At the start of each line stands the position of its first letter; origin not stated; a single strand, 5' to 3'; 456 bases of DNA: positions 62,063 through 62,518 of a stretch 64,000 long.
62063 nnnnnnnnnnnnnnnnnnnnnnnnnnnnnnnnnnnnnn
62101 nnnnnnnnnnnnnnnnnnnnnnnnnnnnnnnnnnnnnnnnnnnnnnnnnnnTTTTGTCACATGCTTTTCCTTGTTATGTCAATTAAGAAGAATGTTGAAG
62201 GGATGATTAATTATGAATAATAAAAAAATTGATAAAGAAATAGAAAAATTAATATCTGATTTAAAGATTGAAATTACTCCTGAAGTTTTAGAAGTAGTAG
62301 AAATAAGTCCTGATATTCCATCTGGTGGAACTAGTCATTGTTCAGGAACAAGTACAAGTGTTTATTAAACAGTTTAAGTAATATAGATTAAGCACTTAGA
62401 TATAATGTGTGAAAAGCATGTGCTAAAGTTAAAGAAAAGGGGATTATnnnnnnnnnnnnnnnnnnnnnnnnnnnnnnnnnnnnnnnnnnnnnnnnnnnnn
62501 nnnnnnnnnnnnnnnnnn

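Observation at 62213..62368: Unannotated 51-aa precursor peptide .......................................-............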

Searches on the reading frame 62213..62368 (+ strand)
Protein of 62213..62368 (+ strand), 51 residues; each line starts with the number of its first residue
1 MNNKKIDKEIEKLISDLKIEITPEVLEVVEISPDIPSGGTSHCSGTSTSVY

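Call 7: search_protein_families(library=pfam, proteins=[window:62213-62368:+], max_evalue=0.01)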
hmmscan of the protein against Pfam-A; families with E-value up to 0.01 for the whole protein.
window:62213-62368:+ (51 aa): 0 families

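Call 8: search_protein_families(library=ncbifam, proteins=[window:62213-62368:+], max_evalue=0.1)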
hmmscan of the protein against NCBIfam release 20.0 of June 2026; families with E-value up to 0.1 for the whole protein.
window:62213-62368:+ (51 aa): 1 family
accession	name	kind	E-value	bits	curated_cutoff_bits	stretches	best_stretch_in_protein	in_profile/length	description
NF033400.3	thiazolyl_B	subfamily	0.025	14.6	30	1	12-49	3-41/45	thiazolylpeptide-type bacteriocin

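Call 9: find_encoding_contigs(protein=window:62213-62368:+, flank=10000, max_places=10)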
Protein window:62213-62368:+ (51 aa): 5 contigs read that carry it; 4 places shown.
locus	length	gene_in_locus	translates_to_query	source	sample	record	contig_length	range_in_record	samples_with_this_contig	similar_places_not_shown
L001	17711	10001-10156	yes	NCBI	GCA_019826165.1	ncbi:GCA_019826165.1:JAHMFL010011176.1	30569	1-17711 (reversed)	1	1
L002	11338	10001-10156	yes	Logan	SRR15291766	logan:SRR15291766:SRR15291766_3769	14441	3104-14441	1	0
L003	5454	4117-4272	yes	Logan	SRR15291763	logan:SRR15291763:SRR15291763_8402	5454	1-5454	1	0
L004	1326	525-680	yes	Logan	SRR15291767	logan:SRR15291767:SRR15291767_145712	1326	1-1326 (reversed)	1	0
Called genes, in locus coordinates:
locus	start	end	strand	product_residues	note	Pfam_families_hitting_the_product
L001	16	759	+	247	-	-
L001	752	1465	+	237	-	-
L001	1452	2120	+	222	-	-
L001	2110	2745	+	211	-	PF02463:SMC_N (faint), PF00005:ABC_tran, PF13304:AAA_21 (weak)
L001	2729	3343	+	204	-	-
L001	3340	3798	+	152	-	-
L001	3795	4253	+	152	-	-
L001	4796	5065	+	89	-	PF00239:Resolvase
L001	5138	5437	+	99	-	-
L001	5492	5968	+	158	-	-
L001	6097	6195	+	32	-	-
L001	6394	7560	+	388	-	PF04055:Radical_SAM, PF13353:Fer4_12, PF13186:SPASM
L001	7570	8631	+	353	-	PF01209:Ubie_methyltran, PF01135:PCMT (weak), PF02527:GidB (weak), PF13489:Methyltransf_23, PF13847:Methyltransf_31, PF08241:Methyltransf_11, PF08242:Methyltransf_12, PF13649:Methyltransf_25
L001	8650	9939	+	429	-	PF04055:Radical_SAM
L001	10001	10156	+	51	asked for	-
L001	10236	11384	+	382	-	PF04055:Radical_SAM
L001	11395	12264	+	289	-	PF00005:ABC_tran, PF13304:AAA_21 (faint)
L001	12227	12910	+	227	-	-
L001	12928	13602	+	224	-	-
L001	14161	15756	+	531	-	-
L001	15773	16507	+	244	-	-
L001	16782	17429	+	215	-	-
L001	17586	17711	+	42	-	?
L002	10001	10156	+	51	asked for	-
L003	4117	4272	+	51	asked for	-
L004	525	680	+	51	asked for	-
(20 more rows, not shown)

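Call 11: find_homologous_proteins(query=window:62213-62368:+, max_evalue=10)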
Query window:62213-62368:+ (51 aa): 4 proteins with E <= 10 among 4 candidates.
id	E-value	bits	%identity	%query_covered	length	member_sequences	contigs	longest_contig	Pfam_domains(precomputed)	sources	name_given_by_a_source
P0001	1.3e-24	101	100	100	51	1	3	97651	-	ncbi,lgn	-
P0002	6.4e-10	56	57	82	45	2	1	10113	-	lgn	-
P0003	9.8e-10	55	55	86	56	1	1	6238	-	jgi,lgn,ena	-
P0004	1.6e-9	55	62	82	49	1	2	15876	-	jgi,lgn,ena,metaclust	metaclust:\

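Call 13: find_encoding_contigs(protein=P0002, flank=10000, max_places=4)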
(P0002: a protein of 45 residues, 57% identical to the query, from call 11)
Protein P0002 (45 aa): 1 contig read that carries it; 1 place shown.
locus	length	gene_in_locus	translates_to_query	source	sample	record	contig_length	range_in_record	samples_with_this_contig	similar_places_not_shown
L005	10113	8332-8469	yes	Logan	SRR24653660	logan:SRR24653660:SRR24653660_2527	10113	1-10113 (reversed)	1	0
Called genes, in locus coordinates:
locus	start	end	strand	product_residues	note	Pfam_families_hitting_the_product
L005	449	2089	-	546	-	PF00664:ABC_membrane, PF00005:ABC_tran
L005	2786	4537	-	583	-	PF00664:ABC_membrane, PF00005:ABC_tran, PF02463:SMC_N, PF13304:AAA_21 (faint)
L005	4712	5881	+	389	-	PF04055:Radical_SAM, PF13353:Fer4_12 (faint), PF13186:SPASM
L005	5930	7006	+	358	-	PF01209:Ubie_methyltran, PF13489:Methyltransf_23, PF13847:Methyltransf_31, PF08241:Methyltransf_11, PF08242:Methyltransf_12, PF13649:Methyltransf_25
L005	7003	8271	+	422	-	PF04055:Radical_SAM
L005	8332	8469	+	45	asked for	-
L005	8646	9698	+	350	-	PF04055:Radical_SAM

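Call 14: find_encoding_contigs(protein=P0003, flank=10000, max_places=4)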
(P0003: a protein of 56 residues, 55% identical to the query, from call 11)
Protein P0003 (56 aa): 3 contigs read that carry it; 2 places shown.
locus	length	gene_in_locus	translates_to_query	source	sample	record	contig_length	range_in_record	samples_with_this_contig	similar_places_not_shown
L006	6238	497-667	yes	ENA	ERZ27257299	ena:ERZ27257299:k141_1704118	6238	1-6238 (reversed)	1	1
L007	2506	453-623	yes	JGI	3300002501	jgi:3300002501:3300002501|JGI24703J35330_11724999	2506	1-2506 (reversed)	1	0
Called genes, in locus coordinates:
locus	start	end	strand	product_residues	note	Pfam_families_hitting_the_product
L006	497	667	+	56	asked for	-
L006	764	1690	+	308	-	PF04055:Radical_SAM, PF13353:Fer4_12 (weak)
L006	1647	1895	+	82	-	-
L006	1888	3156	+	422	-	PF05977:MFS_3 (weak), PF07690:MFS_1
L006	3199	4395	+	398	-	PF04055:Radical_SAM, PF13353:Fer4_12 (weak), PF13186:SPASM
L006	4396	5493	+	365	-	PF01209:Ubie_methyltran, PF13489:Methyltransf_23, PF01135:PCMT (weak), PF02527:GidB (weak), PF08241:Methyltransf_11, PF08242:Methyltransf_12, PF13649:Methyltransf_25, PF13847:Methyltransf_31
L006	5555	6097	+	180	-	PF04055:Radical_SAM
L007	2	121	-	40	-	?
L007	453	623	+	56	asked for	-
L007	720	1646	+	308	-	PF04055:Radical_SAM, PF13353:Fer4_12 (weak)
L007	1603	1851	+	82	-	-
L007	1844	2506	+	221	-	?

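Call 15: find_encoding_contigs(protein=P0004, flank=10000, max_places=4)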
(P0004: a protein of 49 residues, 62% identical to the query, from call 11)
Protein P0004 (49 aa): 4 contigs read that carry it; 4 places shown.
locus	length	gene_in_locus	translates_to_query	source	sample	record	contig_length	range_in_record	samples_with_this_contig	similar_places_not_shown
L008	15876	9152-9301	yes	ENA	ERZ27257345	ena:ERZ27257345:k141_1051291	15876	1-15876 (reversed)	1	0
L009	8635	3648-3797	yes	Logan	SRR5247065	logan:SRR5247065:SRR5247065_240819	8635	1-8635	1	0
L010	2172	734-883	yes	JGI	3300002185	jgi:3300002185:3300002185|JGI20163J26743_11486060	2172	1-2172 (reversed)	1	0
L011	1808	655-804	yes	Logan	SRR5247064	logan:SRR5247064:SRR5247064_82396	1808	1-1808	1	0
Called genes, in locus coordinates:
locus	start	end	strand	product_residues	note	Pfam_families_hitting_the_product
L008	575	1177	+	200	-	PF02502:LacAB_rpiB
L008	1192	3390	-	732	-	-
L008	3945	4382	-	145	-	-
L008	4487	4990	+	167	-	PF00239:Resolvase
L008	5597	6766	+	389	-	PF04055:Radical_SAM, PF13186:SPASM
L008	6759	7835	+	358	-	PF01209:Ubie_methyltran, PF13489:Methyltransf_23, PF13847:Methyltransf_31, PF08241:Methyltransf_11, PF08242:Methyltransf_12, PF13649:Methyltransf_25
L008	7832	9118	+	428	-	PF04055:Radical_SAM, PF13353:Fer4_12 (faint)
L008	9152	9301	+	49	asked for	-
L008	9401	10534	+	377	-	PF04055:Radical_SAM, PF13353:Fer4_12 (weak)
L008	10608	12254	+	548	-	PF00664:ABC_membrane, PF00005:ABC_tran, PF02463:SMC_N (faint), PF13304:AAA_21 (faint)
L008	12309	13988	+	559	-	PF00664:ABC_membrane, PF00005:ABC_tran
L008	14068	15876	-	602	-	?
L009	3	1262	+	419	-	?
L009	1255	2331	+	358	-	PF01209:Ubie_methyltran, PF13489:Methyltransf_23, PF13847:Methyltransf_31, PF08241:Methyltransf_11, PF08242:Methyltransf_12, PF13649:Methyltransf_25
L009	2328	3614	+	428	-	PF04055:Radical_SAM, PF13353:Fer4_12 (faint)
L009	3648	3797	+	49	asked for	-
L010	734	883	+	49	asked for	-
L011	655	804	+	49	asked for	-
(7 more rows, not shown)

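Call 25: search_protein_representatives(alignment_id=A1)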
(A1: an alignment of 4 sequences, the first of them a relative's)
Query: 4 sequences, 51 profile positions. Proteins with E-value up to 0.001 (for the whole library): 4; up to 1e-10: 2; up to 1e-30: 0. The best 4 are listed.
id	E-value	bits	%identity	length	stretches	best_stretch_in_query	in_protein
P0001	2.2e-26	107.3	-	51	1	1-51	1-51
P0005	2.2e-11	59.3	-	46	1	8-46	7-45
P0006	1.4e-09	53.5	-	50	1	19-46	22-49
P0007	2.1e-09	53.0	-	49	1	1-44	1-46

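Call 27: find_encoding_contigs(protein=P0005, flank=10000, max_places=3)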
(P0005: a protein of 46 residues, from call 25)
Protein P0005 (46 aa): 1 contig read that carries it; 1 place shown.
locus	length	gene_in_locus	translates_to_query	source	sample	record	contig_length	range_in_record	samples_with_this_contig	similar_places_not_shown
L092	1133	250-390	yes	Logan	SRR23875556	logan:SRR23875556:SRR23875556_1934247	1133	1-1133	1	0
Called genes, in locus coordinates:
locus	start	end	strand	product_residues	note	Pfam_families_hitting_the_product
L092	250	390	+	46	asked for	-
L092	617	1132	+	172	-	?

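Call 28: find_encoding_contigs(protein=P0006, flank=10000, max_places=3)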
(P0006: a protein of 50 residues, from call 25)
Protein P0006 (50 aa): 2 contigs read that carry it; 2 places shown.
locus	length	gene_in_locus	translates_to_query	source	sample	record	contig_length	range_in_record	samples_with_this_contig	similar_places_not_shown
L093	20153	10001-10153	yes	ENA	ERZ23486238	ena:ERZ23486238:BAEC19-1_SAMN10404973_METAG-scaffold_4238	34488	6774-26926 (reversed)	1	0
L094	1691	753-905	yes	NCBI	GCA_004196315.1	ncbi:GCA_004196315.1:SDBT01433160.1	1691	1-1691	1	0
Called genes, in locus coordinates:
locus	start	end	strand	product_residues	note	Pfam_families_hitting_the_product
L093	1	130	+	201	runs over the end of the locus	PF02397:Bac_transf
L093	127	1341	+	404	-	PF20706:GT4-conflict, PF00534:Glycos_transf_1, PF13692:Glyco_trans_1_4, PF13524:Glyco_trans_1_2 (weak)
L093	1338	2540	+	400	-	PF13439:Glyco_transf_4, PF13579:Glyco_trans_4_4, PF00534:Glycos_transf_1, PF13692:Glyco_trans_1_4, PF13524:Glyco_trans_1_2 (weak)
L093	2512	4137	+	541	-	PF03023:MurJ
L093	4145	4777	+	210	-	-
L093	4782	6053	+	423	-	PF04932:Wzy_C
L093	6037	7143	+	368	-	-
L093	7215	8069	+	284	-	PF00005:ABC_tran, PF13304:AAA_21 (weak)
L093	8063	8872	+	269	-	PF01061:ABC2_membrane, PF12698:ABC2_membrane_3 (weak)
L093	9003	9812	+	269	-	-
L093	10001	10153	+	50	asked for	-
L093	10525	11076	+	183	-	-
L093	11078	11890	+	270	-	PF04055:Radical_SAM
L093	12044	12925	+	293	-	PF04055:Radical_SAM (weak)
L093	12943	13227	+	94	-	-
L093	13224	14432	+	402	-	PF04055:Radical_SAM, PF13353:Fer4_12 (weak), PF13186:SPASM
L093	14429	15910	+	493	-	PF04055:Radical_SAM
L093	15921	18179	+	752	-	PF07475:Hpr_kinase_C (faint), PF13191:AAA_16 (faint), PF13401:AAA_22 (faint), PF13555:AAA_29 (faint), PF27840:ScmC (weak)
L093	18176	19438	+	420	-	PF04055:Radical_SAM, PF13353:Fer4_12 (weak), PF13186:SPASM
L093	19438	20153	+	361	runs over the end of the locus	PF01209:Ubie_methyltran, PF13489:Methyltransf_23, PF13847:Methyltransf_31, PF08241:Methyltransf_11, PF08242:Methyltransf_12, PF13649:Methyltransf_25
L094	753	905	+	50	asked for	-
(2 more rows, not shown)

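Call 29: find_encoding_contigs(protein=P0007, flank=10000, max_places=3)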
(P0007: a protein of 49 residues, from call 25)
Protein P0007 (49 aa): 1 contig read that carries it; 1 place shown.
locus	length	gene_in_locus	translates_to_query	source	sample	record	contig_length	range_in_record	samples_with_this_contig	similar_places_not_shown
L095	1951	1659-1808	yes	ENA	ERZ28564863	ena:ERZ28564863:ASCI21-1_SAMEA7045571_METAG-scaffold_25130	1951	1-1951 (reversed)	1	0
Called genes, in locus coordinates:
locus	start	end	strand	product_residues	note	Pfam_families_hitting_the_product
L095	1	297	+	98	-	?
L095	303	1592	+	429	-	PF13353:Fer4_12 (faint), PF04055:Radical_SAM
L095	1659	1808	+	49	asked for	-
